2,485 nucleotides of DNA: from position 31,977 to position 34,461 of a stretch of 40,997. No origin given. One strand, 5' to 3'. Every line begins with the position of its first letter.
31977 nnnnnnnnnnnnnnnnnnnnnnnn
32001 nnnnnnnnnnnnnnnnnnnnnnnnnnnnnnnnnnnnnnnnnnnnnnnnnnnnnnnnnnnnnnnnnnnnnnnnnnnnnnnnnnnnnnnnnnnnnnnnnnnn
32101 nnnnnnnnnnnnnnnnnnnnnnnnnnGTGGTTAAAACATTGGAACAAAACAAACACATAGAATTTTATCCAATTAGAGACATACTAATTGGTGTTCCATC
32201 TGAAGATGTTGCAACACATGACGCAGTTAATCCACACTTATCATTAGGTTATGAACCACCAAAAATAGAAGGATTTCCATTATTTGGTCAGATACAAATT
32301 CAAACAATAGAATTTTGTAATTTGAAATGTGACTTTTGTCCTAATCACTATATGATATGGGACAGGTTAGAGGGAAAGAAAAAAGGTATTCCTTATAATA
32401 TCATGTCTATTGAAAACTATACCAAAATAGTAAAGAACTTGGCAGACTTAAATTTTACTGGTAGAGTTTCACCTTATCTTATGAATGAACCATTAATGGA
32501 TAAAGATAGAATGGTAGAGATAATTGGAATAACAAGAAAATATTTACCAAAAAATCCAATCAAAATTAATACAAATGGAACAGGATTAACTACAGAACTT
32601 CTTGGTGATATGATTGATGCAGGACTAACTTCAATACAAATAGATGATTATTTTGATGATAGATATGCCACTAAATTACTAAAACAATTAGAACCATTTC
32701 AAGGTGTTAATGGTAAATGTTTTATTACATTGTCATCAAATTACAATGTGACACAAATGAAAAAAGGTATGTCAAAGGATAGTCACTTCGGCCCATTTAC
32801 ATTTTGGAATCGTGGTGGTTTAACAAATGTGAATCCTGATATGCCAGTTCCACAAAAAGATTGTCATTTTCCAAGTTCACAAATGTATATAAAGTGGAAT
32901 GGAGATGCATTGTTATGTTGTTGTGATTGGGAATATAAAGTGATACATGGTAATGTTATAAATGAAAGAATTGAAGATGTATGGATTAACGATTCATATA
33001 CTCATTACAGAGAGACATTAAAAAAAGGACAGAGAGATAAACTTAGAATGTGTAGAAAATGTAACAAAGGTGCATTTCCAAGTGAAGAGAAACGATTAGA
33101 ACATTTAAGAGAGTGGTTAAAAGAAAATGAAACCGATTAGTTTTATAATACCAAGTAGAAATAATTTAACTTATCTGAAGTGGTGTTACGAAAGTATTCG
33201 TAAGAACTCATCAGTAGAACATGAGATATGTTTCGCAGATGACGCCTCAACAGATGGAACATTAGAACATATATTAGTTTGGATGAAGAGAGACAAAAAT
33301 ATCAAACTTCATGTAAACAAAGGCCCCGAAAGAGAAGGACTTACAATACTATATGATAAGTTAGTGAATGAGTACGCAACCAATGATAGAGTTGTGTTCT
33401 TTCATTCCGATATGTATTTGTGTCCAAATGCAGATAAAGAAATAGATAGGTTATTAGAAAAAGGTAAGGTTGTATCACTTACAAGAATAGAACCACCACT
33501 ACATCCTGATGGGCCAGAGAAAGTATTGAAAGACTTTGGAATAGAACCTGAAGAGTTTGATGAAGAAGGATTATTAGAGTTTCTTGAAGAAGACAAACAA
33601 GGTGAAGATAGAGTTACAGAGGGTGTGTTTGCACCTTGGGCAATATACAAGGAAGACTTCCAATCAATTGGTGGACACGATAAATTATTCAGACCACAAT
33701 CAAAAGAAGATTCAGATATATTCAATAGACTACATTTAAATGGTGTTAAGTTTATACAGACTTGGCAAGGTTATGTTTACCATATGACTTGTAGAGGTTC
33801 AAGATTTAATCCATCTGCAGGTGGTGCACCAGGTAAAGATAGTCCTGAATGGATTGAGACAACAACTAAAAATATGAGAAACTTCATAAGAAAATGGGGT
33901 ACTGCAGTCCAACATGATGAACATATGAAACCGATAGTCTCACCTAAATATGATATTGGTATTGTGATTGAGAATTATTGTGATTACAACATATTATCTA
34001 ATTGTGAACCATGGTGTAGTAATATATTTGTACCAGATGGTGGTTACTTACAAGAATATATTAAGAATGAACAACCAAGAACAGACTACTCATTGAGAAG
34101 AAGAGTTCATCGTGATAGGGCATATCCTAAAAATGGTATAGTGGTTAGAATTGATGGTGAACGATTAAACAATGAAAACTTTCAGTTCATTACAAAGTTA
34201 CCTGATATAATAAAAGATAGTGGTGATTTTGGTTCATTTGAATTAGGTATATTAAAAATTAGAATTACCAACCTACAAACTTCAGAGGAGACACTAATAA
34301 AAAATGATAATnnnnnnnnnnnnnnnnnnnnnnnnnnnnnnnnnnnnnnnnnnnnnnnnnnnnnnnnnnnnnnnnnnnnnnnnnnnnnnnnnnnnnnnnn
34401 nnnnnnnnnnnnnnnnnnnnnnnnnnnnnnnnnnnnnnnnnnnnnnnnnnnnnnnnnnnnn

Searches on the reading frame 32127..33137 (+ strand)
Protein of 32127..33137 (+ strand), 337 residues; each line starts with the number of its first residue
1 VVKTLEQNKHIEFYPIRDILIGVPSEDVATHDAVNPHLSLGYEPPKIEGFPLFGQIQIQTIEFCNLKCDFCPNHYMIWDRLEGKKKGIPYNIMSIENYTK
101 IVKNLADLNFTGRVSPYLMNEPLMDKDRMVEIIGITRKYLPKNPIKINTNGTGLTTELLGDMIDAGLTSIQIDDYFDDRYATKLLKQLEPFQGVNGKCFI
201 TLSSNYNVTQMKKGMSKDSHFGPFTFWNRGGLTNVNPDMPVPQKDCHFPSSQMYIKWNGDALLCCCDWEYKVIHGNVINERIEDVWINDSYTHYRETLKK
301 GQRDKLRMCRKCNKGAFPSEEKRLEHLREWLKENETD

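Call 26: search_protein_families(library=phrogs, proteins=[window:32127-33137:+], max_evalue=0.00001)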
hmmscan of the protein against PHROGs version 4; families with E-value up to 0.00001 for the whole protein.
window:32127-33137:+ (337 aa): 0 families

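Call 116: search_protein_families(library=pfam, proteins=[window:32127-33137:+], max_evalue=0.001)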
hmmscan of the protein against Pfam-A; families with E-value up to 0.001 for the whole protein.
window:32127-33137:+ (337 aa): 2 families
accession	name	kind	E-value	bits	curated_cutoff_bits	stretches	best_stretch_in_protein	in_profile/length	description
PF13186.11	SPASM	-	1.9e-12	47.7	21.5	1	246-313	1-67/67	Iron-sulfur cluster-binding domain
PF04055.27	Radical_SAM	-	5.1e-12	46.7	29.5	1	59-173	2-108/166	Radical SAM superfamily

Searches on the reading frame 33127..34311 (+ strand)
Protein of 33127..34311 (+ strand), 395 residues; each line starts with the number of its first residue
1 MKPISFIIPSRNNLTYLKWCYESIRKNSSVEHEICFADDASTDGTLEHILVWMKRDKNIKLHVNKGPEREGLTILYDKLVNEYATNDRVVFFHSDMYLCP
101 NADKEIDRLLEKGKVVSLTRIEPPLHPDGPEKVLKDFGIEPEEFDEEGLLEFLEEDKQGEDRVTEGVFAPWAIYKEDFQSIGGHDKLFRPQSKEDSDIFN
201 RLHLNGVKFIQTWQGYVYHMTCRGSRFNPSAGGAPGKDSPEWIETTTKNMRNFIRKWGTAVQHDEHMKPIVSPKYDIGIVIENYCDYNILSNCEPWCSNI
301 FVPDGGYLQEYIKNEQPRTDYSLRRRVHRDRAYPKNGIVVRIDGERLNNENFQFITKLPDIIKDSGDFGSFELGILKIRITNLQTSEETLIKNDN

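Call 26: search_protein_families(library=phrogs, proteins=[window:33127-34311:+], max_evalue=0.00001)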
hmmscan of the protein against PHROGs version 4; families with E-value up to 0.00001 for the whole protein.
window:33127-34311:+ (395 aa): 0 families

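Call 116: search_protein_families(library=pfam, proteins=[window:33127-34311:+], max_evalue=0.001)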
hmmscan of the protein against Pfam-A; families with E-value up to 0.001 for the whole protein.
window:33127-34311:+ (395 aa): 3 families
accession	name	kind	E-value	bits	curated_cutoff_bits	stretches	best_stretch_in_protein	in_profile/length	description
PF00535.33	Glycos_transf_2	-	1.6e-12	48.2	23.3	1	5-120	1-115/168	Glycosyl transferase family 2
PF10111.15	Glyco_tranf_2_2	-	8.5e-05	22.6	27.3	0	173-209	170-206/276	Glycosyltransferase like family 2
PF02709.20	Glyco_transf_7C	-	0.00045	20.2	23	1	172-211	25-64/78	N-terminal domain of galactosyltransferase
